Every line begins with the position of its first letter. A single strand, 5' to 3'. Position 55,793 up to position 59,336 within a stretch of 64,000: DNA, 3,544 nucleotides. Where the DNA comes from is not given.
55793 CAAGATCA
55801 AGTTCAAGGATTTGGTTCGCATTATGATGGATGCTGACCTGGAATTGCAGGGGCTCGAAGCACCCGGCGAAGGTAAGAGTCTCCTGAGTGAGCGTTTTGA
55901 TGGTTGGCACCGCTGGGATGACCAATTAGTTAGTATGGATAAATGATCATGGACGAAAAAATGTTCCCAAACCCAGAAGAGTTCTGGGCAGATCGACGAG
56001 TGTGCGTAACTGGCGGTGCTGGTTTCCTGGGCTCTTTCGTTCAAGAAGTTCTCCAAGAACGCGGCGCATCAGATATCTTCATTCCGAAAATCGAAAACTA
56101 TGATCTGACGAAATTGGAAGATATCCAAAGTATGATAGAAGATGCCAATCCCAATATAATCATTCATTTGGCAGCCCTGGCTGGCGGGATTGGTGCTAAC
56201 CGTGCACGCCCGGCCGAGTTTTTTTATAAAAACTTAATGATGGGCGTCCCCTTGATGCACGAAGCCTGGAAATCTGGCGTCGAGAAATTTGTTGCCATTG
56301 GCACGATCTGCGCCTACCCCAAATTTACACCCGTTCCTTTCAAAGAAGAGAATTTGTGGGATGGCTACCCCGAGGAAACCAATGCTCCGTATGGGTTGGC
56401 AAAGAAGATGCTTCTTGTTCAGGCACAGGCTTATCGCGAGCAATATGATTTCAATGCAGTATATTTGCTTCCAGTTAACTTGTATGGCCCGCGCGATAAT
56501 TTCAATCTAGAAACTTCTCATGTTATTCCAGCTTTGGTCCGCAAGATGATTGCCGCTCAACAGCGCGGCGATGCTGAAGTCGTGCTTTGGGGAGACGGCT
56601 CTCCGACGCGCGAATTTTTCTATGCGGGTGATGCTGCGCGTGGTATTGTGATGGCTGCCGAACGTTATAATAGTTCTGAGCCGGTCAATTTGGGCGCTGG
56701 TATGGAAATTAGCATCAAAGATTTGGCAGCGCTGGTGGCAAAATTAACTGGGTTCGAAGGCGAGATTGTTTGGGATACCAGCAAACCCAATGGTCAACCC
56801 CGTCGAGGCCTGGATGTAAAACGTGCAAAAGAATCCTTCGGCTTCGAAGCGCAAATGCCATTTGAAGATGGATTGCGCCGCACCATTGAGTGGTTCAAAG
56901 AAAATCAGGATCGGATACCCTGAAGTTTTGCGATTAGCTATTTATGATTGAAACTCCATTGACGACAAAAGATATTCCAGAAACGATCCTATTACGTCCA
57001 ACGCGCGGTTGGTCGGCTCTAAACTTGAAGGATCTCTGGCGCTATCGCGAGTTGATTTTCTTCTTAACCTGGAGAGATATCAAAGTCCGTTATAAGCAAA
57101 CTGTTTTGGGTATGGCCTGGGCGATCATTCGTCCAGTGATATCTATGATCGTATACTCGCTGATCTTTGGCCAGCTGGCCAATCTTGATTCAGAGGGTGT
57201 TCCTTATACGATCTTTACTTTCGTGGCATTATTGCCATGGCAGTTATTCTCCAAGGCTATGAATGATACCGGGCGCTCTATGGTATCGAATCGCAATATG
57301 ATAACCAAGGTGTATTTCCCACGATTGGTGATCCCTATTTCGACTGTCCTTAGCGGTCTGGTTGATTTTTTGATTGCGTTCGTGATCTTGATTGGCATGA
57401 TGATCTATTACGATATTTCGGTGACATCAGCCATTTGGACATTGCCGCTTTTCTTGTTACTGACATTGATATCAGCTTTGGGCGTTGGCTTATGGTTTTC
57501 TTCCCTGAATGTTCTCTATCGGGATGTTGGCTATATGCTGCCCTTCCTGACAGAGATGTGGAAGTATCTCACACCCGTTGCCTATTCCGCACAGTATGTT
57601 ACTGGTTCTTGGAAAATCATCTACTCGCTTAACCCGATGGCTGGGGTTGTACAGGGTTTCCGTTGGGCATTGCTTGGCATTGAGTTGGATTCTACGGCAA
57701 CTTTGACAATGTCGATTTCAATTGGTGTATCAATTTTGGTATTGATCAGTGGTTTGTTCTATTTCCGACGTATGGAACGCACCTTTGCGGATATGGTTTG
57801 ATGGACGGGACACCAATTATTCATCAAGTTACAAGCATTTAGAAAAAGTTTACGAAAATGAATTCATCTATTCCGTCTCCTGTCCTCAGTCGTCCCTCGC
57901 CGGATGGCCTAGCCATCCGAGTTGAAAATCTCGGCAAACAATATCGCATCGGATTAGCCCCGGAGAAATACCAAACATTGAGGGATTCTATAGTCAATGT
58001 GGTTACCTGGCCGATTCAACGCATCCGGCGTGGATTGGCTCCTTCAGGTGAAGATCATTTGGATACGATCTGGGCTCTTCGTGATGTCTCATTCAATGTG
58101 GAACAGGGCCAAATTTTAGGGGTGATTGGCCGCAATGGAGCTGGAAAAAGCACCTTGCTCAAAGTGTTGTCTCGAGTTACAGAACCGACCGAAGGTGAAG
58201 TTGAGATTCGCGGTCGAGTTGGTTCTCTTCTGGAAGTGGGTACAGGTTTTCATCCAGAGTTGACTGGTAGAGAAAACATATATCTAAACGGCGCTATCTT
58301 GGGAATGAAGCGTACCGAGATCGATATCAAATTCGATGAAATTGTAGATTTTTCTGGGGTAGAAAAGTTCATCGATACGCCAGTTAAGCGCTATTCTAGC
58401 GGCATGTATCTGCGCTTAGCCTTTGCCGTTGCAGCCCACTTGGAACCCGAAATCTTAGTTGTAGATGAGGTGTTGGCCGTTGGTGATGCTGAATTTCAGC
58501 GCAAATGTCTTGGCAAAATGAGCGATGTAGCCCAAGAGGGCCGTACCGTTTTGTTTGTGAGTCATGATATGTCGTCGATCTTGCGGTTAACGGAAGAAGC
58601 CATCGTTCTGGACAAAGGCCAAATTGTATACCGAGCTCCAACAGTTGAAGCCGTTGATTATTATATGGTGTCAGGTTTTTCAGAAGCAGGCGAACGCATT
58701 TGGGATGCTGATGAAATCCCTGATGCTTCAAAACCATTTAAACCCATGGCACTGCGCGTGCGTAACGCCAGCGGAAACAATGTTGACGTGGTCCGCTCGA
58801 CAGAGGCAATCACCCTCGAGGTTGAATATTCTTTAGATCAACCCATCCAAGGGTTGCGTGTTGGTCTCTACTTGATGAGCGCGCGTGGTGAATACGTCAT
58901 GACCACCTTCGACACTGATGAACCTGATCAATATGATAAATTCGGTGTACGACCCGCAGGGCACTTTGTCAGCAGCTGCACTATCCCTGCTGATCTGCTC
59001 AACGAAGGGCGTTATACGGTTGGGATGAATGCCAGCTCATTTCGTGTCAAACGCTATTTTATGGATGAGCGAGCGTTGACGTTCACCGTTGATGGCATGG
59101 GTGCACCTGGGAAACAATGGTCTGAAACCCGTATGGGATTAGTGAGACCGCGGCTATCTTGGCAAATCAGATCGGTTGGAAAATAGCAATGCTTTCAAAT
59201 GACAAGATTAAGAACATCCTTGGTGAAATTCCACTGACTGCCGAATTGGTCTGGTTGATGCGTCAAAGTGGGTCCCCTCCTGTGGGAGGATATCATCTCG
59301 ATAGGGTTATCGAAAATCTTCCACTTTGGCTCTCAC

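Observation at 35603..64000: Twin modules: Wzm-Wzt + KpsS-like protein + nonulosonate synthesis, twice in one locus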

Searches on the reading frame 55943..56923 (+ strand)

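Call 4: search_protein_families(library=pfam, proteins=[window:55943-56923:+], max_evalue=0.01)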
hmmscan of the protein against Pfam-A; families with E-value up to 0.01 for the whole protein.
window:55943-56923:+ (326 aa): 5 families
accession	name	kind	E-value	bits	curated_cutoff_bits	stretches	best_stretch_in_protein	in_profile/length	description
PF01370.27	Epimerase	-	3.8e-53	180.8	20.9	1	20-251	1-240/240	NAD dependent epimerase/dehydratase family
PF16363.11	GDP_Man_Dehyd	-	9.6e-27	94.7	27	1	50-314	56-332/332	GDP-mannose 4,6 dehydratase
PF04321.23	RmlD_sub_bind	-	7.5e-08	32.2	27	1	19-79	2-61/287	RmlD substrate binding domain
PF02719.21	Polysacc_synt_2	-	2.2e-05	24.3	20.2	0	54-121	62-128/293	Polysaccharide biosynthesis protein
PF01073.25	3Beta_HSD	-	0.00042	19.9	22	0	50-243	49-233/280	3-beta hydroxysteroid dehydrogenase/isomerase family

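Call 10: search_protein_families(library=ncbifam, proteins=[window:55943-56923:+], max_evalue=0.001)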
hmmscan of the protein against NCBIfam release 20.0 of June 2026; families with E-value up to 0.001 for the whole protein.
window:55943-56923:+ (326 aa): 14 families
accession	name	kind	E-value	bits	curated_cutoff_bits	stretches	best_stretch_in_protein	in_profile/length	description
NF047922.1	GDPFucSynFcl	equivalog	1.6e-87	293.8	500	1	17-324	2-307/308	GDP-L-fucose synthase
TIGR01181.1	dTDP_gluc_dehyt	equivalog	3e-26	92.2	365.1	1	52-323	56-316/321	dTDP-glucose 4,6-dehydratase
TIGR04180.1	EDH_00030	hypoth_equivalog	3.3e-23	82.2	475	1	57-281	60-268/297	NAD-dependent 4,6-dehydratase LegB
TIGR01179.1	galE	equivalog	4.7e-21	75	262.3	1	20-323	2-330/332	UDP-glucose 4-epimerase GalE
NF007490.0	PRK10084.1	subfamily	7.5e-13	48.2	649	1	147-323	164-339/361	dTDP-glucose 4,6-dehydratase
TIGR02622.1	CDP_4_6_dhtase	equivalog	1e-12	47.9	278.45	0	54-166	62-170/352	CDP-glucose 4,6-dehydratase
TIGR02197.1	heptose_epim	equivalog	1.3e-11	44.3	274.6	1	21-277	2-268/316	ADP-glyceromanno-heptose 6-epimerase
NF011728.1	PRK15181.1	equivalog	4.6e-10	39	760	1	53-320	76-339/348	Vi polysaccharide biosynthesis UDP-N-acetylglucosaminuronic acid C-4 epimerase TviC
NF007582.0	PRK10217.1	equivalog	1.6e-08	34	698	1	51-322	56-335/355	dTDP-glucose 4,6-dehydratase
NF007956.0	PRK10675.1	subfamily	3.1e-08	33.1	394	1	53-275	57-286/338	UDP-glucose 4-epimerase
NF042422.1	oxyalk_red_OleD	equivalog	4.1e-08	33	580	1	19-238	2-214/329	2-alkyl-3-oxoalkanoate reductase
TIGR03466.1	HpnA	hypoth_equivalog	4.6e-08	32.3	367.65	1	19-206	2-196/327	hopanoid-associated sugar epimerase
NF008360.0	PRK11150.1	equivalog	3.7e-06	26.4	452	0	20-47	2-29/310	ADP-glyceromanno-heptose 6-epimerase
TIGR01214.1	rmlD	equivalog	2.8e-05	23.4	224.05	1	19-80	1-61/285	dTDP-4-dehydrorhamnose reductase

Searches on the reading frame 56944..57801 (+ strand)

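Call 4: search_protein_families(library=pfam, proteins=[window:56944-57801:+], max_evalue=0.01)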
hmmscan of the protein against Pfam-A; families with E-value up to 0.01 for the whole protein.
window:56944-57801:+ (285 aa): 1 family
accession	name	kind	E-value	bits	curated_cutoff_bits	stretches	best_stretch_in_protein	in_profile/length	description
PF01061.29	ABC2_membrane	-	2.7e-17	63.5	26.9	1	37-243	2-210/211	ABC-2 type transporter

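Call 10: search_protein_families(library=ncbifam, proteins=[window:56944-57801:+], max_evalue=0.001)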
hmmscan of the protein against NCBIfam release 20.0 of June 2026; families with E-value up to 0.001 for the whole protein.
window:56944-57801:+ (285 aa): 2 families
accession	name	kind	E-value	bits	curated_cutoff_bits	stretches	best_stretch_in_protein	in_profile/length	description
NF050109.1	galactan_ABC_perm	equivalog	1.3e-16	61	380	1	27-275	13-262/272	galactan export ABC transporter permease subunit Wzm/RfbD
NF011648.0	PRK15066.1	subfamily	3.8e-09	36.5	225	1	60-267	28-242/257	ABC transporter permease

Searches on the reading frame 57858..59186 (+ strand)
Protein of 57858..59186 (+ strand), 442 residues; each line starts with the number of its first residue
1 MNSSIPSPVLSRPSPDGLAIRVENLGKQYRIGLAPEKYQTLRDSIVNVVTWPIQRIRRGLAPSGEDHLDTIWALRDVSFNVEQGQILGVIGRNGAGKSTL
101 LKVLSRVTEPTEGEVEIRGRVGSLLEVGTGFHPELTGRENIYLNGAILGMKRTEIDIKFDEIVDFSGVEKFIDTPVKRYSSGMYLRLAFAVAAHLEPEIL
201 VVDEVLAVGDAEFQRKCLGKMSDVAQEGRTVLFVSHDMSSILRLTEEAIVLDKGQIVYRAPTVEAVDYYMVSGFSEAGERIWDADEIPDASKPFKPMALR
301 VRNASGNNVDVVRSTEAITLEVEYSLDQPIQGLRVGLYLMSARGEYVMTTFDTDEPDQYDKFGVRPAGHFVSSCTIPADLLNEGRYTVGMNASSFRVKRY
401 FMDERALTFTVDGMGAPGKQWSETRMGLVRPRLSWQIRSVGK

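Call 7: search_protein_families(library=pfam, proteins=[window:57858-59186:+], max_evalue=0.01)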
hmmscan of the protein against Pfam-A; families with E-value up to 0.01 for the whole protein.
window:57858-59186:+ (442 aa): 4 families
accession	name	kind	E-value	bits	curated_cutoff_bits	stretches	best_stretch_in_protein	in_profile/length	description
PF00005.33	ABC_tran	-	3.8e-22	79.8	25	1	74-205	1-135/137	ABC transporter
PF14524.12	Wzt_C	-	2.9e-08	34.3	30.4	1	300-412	16-130/143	Wzt C-terminal domain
PF13304.12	AAA_21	-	6.7e-06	26.8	27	1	87-167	2-69/304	AAA domain, putative AbiEii toxin, Type IV TA system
PF13555.12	AAA_29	-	0.006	16.7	27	0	80-107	18-45/61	P-loop containing region of AAA domain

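Call 10: search_protein_families(library=ncbifam, proteins=[window:57858-59186:+], max_evalue=0.001)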
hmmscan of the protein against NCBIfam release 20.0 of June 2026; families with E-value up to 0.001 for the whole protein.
window:57858-59186:+ (442 aa): 182 families (the best 25 are shown)
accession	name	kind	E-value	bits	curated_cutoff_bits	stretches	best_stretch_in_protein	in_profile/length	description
NF010065.0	PRK13545.1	equivalog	8.4e-56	189.7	538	1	72-269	38-234/549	teichoic acids export protein ATP-binding subunit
NF050108.1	galactan_ABC_ATP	equivalog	2.5e-51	174.2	400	1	66-269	37-240/244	galactan export ABC transporter ATP-binding subunit Wzt/RfbE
NF010066.0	PRK13546.1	equivalog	1.4e-44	152.5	320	1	55-249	23-214/264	teichoic acids export ABC transporter ATP-binding subunit TagH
TIGR01188.1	drrA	subfamily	1.8e-33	116.1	312.45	1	69-259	4-205/302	daunorubicin resistance ABC transporter, ATP-binding protein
TIGR04521.1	ECF_ATPase_2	equivalog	1.8e-28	99.4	330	2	140-264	105-231/279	energy-coupling factor transporter ATPase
TIGR04520.1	ECF_ATPase_1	equivalog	9.1e-25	87.6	315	2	148-261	106-219/269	energy-coupling factor transporter ATPase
TIGR02673.1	FtsE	equivalog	1e-23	84.1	264.85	2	70-120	14-64/214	cell division ATP-binding protein FtsE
NF040933.2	ABC_arch_GlcV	equivalog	6.2e-23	81.2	450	2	131-260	94-224/357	glucose ABC transporter ATP-binding protein GlcV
TIGR02769.1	nickel_nikE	equivalog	2.1e-22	79.9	332.55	2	172-263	144-236/265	nickel import ATP-binding protein NikE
NF010059.0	PRK13536.1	equivalog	2.1e-22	79.3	549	1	74-257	59-253/342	nodulation factor ABC transporter ATP-binding protein NodI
TIGR01166.1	cbiO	subfamily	2.5e-22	79.3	211.8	2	72-120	6-54/190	cobalt ABC transporter, ATP-binding protein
NF010060.0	PRK13537.1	equivalog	2.5e-22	79.1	521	1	74-257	31-225/314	nodulation factor ABC transporter ATP-binding protein NodI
TIGR01186.1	proV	subfamily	3.2e-22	79.2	326.6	1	73-257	8-209/363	betaine/proline/choline family ABC transporter ATP-binding protein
TIGR03740.1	galliderm_ABC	subfamily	5.1e-22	78.7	309.75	1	73-260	15-206/223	lantibiotic protection ABC transporter ATP-binding subunit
NF047568.1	PSM_export_PmtC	equivalog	1e-21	77.7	375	1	74-258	16-200/290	phenol-soluble modulin export ABC transporter ATP-binding protein PmtC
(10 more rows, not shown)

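Call 60: search_solved_structures(query=window:57858-59186:+, max_evalue=0.001)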
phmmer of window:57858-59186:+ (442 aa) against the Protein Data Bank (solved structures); distinct sequences matched with E-value up to 0.001: 533 (the best 60 are shown).
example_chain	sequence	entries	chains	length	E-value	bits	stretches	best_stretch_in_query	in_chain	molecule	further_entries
8dku_A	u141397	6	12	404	2.1e-66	227.9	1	69-347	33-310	ABC transporter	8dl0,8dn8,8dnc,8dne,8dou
7k2t_A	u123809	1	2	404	5.4e-66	226.5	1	69-347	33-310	ABC transporter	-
6amx_A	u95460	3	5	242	1.6e-65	225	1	69-269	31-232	ABC transporter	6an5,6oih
6m96_A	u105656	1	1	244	4.3e-65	223.6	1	69-269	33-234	ABC transporter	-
6jbh_A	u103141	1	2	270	1.8e-49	172.1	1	68-268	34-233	TarH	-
7dd0_A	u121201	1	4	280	3.4e-48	167.9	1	71-258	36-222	Teichoic acids export ATP-binding protein TagH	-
9qhw_C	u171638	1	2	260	2.1e-44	155.4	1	63-267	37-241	ABC transporter ATP-binding protein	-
9qfx_C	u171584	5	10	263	2.2e-44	155.4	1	63-267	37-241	ABC transporter ATP-binding protein | Probable o-antigen/lipopolysaccharide transport ATP-binding protein ABC transporter RfbE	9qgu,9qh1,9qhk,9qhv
9qhx_C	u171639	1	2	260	5.3e-44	154.1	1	63-267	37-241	ABC transporter ATP-binding protein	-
9qhj_C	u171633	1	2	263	5.3e-44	154.1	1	63-267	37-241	Probable o-antigen/lipopolysaccharide transport ATP-binding protein ABC transporter RfbE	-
9cfl_B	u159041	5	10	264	1.7e-39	139.2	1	54-252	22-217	Teichoic acids export ATP-binding protein TagH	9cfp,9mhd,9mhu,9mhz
8tsi_A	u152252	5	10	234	8.8e-28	100.6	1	73-260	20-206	ABC transporter ATP-binding protein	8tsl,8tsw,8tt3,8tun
8tsh_A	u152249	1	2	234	2.3e-27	99.3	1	73-260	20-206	ABC transporter ATP-binding protein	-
7lkp_A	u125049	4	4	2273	7.6e-23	84.4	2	79-255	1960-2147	Retinal-specific phospholipid-transporting ATPase ABCA4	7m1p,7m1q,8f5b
7e7i_A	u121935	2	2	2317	8e-23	84.3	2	79-255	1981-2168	Retinal-specific phospholipid-transporting ATPase ABCA4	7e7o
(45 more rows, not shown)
